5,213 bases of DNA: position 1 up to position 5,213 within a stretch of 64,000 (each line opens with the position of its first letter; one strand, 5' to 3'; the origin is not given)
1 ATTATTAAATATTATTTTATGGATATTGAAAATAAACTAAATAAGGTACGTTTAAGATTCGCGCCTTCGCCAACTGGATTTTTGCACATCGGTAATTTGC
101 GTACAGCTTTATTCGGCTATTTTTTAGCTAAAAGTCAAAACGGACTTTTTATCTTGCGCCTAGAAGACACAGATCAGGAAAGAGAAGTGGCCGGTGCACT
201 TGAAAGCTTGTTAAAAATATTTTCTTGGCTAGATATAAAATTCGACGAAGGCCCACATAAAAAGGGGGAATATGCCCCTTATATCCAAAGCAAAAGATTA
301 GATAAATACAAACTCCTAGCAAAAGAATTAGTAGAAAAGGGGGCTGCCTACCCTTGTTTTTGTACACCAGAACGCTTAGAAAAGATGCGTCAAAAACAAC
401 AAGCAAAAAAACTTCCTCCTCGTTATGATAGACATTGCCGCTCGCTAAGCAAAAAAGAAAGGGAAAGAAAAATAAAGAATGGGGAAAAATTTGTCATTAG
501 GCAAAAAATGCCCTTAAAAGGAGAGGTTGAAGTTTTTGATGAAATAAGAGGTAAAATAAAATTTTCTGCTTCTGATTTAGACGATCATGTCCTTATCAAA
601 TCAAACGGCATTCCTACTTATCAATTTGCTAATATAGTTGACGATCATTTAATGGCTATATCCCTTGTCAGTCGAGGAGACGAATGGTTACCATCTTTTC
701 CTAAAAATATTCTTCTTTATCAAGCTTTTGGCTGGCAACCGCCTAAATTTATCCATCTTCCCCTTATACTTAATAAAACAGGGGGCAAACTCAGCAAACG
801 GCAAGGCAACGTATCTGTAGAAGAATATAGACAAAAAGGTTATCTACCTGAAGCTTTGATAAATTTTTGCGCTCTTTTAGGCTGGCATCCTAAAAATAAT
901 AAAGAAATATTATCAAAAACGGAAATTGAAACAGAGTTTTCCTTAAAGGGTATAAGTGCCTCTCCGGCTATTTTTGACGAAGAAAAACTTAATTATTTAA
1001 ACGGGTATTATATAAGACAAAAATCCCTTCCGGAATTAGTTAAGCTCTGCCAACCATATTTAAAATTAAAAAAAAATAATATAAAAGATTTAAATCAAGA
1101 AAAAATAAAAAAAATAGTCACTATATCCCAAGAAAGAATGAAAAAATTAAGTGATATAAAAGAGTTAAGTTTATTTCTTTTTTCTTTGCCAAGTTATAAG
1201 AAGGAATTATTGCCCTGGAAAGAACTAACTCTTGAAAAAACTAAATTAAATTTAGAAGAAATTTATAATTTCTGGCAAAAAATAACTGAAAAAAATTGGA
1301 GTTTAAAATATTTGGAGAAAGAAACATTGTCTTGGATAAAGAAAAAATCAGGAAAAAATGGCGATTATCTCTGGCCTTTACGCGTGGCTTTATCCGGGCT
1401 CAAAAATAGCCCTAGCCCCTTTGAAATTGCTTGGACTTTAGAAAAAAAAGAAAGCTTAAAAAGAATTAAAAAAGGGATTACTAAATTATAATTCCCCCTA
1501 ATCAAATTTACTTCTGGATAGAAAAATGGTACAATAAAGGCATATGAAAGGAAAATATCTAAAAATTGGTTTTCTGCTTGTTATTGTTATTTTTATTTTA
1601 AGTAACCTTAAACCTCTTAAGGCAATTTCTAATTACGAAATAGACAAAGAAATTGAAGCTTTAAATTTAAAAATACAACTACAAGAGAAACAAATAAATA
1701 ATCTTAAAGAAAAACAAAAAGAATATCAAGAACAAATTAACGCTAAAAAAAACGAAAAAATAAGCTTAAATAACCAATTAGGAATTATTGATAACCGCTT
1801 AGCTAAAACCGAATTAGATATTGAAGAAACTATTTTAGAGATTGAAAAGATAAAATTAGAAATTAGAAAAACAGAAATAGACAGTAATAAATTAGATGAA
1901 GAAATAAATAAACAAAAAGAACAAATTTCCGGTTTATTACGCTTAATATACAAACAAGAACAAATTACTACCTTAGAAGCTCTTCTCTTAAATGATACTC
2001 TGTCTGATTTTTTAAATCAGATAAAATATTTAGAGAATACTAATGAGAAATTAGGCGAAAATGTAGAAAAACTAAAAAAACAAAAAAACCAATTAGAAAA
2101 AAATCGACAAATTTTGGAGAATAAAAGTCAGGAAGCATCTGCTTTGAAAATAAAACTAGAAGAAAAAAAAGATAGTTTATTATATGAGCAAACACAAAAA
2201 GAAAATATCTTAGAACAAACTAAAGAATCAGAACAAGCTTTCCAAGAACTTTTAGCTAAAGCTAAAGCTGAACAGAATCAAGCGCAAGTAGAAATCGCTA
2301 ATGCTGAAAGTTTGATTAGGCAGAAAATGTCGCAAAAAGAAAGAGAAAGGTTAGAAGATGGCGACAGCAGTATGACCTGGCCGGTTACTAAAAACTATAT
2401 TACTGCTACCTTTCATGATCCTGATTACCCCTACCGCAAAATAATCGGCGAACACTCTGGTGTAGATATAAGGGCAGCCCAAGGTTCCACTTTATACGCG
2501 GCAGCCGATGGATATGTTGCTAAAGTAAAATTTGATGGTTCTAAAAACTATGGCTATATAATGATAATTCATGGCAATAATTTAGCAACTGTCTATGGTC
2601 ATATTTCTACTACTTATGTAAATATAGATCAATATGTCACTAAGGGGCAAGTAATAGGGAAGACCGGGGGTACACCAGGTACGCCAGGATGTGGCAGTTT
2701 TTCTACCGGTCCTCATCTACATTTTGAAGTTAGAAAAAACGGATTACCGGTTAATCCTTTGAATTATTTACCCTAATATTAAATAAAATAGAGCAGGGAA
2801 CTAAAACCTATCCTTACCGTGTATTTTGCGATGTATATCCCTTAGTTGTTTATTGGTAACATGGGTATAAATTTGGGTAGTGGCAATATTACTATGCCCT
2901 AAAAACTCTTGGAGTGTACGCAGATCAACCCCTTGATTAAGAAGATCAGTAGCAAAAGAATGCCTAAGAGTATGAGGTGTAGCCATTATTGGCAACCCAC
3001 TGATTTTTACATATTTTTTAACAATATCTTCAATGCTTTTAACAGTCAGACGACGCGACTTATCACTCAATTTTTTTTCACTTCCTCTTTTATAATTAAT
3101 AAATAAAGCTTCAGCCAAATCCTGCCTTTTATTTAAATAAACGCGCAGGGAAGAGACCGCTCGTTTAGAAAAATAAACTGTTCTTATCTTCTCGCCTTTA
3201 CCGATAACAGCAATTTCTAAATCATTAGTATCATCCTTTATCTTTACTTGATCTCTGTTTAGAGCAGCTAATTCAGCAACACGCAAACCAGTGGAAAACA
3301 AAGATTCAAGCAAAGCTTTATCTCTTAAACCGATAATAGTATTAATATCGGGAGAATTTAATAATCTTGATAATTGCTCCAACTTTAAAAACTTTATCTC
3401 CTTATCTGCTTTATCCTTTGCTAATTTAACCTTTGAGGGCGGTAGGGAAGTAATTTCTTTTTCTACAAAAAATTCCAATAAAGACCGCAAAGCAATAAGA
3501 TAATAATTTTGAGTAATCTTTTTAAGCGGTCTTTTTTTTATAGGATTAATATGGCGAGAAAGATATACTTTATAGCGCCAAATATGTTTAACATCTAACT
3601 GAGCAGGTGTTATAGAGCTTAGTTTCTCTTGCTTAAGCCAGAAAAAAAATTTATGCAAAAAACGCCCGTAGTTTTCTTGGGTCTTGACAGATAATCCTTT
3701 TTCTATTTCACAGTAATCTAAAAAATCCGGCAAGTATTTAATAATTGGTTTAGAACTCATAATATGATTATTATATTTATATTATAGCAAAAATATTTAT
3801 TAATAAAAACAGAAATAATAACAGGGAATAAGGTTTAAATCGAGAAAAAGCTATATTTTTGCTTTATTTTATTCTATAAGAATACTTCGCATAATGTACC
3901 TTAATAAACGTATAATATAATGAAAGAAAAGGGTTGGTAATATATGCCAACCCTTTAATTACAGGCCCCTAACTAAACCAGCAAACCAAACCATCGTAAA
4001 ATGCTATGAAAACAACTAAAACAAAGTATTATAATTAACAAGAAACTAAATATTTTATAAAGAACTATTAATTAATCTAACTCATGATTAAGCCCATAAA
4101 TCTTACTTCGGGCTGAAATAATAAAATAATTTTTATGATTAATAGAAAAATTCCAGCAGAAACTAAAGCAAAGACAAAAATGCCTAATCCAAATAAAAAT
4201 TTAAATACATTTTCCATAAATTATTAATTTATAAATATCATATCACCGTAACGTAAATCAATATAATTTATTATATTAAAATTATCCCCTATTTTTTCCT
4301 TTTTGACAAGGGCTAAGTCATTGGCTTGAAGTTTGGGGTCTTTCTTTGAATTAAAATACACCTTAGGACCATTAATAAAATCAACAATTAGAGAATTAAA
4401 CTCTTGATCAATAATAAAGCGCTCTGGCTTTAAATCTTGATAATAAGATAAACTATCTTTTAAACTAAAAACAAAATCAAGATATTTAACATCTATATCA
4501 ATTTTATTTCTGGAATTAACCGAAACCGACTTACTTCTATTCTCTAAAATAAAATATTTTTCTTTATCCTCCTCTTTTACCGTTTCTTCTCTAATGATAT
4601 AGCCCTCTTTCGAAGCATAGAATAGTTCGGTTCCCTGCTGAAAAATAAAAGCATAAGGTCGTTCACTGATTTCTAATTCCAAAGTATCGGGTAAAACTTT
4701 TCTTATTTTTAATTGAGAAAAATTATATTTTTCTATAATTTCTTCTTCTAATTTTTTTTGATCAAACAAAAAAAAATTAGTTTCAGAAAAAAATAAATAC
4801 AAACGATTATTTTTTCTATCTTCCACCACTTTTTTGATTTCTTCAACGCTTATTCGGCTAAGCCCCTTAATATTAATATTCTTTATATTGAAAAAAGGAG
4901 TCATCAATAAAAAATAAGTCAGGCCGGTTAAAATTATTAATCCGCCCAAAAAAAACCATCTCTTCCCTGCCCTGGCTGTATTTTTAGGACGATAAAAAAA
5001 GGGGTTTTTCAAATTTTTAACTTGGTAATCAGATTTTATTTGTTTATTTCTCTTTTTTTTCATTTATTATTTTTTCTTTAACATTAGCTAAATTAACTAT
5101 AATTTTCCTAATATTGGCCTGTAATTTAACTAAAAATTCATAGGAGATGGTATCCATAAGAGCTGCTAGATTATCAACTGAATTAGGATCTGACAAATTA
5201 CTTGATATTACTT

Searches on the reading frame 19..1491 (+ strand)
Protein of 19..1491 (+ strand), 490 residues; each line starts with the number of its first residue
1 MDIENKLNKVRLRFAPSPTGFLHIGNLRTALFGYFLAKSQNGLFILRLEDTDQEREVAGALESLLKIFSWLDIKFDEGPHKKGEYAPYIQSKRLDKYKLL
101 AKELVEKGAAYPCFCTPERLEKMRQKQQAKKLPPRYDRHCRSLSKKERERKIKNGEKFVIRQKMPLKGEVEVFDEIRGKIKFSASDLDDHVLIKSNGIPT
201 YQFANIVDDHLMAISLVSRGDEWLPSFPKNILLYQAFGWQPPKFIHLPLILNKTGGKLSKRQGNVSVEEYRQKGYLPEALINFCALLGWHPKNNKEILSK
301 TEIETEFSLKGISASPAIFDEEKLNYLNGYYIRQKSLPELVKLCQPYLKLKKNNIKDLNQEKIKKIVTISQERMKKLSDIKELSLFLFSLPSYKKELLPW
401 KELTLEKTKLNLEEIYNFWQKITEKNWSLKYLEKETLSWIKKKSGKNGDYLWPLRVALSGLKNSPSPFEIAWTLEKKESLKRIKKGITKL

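Call 10: search_protein_families(library=pfam, proteins=[window:19-1491:+], max_evalue=0.001)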
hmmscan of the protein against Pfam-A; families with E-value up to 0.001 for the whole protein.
window:19-1491:+ (490 aa): 2 families
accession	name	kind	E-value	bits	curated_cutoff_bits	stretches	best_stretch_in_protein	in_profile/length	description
PF00749.27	tRNA-synt_1c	-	2.7e-104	348.9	23.4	1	9-325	1-313/314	tRNA synthetases class I (E and Q), catalytic domain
PF19269.4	Anticodon_2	-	7.8e-27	94.8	23.6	1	339-487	1-141/141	Anticodon binding domain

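Call 87: find_encoding_contigs(protein=window:19-1491:+, flank=10000, max_places=2)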
Protein window:19-1491:+ (490 aa): 10 contigs read that carry it; 2 places shown.
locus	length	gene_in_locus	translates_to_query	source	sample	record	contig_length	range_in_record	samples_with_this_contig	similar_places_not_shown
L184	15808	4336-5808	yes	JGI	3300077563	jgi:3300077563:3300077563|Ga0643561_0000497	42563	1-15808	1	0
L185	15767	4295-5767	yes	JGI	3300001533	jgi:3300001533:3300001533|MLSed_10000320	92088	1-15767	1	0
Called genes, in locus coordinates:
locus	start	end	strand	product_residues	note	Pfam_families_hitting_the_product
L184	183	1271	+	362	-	PF09314:DUF1972 (faint), PF13439:Glyco_transf_4, PF13579:Glyco_trans_4_4, PF00534:Glycos_transf_1, PF13692:Glyco_trans_1_4, PF13524:Glyco_trans_1_2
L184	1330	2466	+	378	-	-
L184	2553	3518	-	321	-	PF01544:CorA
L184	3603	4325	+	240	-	PF03808:Glyco_tran_WecG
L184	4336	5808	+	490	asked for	PF00749:tRNA-synt_1c, PF19269:Anticodon_2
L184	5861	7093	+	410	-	PF01551:Peptidase_M23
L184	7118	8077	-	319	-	PF02899:Phage_int_SAM_1 (weak), PF13102:Phage_int_SAM_5 (weak), PF13495:Phage_int_SAM_4 (faint), PF00589:Phage_integrase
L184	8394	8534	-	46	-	-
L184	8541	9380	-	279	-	PF08478:POTRA_1 (weak)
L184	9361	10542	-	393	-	PF01168:Ala_racemase_N, PF00842:Ala_racemase_C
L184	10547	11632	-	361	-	-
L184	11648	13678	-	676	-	PF14885:GHL15, PF01839:FG-GAP (faint), PF13517:FG-GAP_3 (faint)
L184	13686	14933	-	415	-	PF02403:Seryl_tRNA_N, PF00587:tRNA-synt_2b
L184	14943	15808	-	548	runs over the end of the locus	PF05496:RuvB_N (faint), PF13177:DNA_pol3_delta2, PF00004:AAA, PF22608:DNAX_ATPase_lid (weak), PF12169:DNA_pol3_gamma3 (faint)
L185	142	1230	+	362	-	PF09314:DUF1972 (faint), PF13439:Glyco_transf_4, PF13579:Glyco_trans_4_4, PF00534:Glycos_transf_1, PF13692:Glyco_trans_1_4, PF13524:Glyco_trans_1_2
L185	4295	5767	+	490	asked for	PF00749:tRNA-synt_1c, PF19269:Anticodon_2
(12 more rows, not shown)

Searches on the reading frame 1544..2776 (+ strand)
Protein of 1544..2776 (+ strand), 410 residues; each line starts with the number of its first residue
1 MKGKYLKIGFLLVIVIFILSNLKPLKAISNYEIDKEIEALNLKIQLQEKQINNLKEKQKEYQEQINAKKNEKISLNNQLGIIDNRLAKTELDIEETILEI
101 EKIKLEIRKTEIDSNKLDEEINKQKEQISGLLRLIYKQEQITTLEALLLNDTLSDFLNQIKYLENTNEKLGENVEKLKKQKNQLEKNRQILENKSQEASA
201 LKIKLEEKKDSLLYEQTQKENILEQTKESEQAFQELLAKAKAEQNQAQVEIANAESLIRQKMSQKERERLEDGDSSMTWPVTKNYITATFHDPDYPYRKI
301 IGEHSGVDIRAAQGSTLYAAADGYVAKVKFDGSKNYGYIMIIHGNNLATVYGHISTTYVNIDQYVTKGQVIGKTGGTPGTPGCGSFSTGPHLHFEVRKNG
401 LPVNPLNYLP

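Call 10: search_protein_families(library=pfam, proteins=[window:1544-2776:+], max_evalue=0.001)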
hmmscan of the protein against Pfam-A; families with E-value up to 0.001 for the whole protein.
window:1544-2776:+ (410 aa): 1 family
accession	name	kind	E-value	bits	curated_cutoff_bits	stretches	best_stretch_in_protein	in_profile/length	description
PF01551.29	Peptidase_M23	-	1.1e-25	90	28.7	1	303-405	2-96/96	Peptidase family M23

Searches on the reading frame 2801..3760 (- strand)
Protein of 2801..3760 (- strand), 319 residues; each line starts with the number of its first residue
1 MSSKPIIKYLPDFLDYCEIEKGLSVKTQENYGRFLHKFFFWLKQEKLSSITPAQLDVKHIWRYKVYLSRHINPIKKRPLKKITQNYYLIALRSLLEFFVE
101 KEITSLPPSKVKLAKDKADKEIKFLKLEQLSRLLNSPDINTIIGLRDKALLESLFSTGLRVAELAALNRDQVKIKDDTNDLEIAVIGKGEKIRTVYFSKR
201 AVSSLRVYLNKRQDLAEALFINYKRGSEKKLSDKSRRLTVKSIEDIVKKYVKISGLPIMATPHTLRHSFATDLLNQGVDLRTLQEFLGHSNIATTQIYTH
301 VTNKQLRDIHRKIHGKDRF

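Call 10: search_protein_families(library=pfam, proteins=[window:2801-3760:-], max_evalue=0.001)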
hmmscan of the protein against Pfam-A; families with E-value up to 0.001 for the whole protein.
window:2801-3760:- (319 aa): 4 families
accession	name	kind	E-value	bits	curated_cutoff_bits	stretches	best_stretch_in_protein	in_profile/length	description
PF00589.27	Phage_integrase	-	6.7e-39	133.8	27.1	1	123-303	1-170/172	Phage integrase family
PF02899.23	Phage_int_SAM_1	-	3.8e-08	33.9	22.3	1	12-100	3-81/83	Phage integrase, N-terminal SAM-like domain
PF13495.12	Phage_int_SAM_4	-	2.4e-06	28.3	27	0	12-67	4-53/85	Phage integrase, N-terminal SAM-like domain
PF13102.12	Phage_int_SAM_5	-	2.8e-06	28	22.3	1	16-108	9-92/98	Phage integrase SAM-like domain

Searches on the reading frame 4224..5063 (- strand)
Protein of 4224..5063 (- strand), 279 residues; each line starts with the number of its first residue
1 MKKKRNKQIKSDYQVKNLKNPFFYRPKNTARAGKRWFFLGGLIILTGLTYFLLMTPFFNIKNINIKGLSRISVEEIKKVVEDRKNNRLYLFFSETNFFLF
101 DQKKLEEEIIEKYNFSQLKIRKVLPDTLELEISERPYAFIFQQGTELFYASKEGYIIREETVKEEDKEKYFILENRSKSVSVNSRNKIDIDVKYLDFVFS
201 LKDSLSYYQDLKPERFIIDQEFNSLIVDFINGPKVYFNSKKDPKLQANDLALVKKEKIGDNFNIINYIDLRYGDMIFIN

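Call 10: search_protein_families(library=pfam, proteins=[window:4224-5063:-], max_evalue=0.001)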
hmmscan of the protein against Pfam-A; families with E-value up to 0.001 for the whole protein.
window:4224-5063:- (279 aa): 1 family
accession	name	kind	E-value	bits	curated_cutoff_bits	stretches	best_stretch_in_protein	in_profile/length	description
PF08478.15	POTRA_1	-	3.5e-07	30.9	23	1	58-135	1-69/69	POTRA domain, FtsQ-type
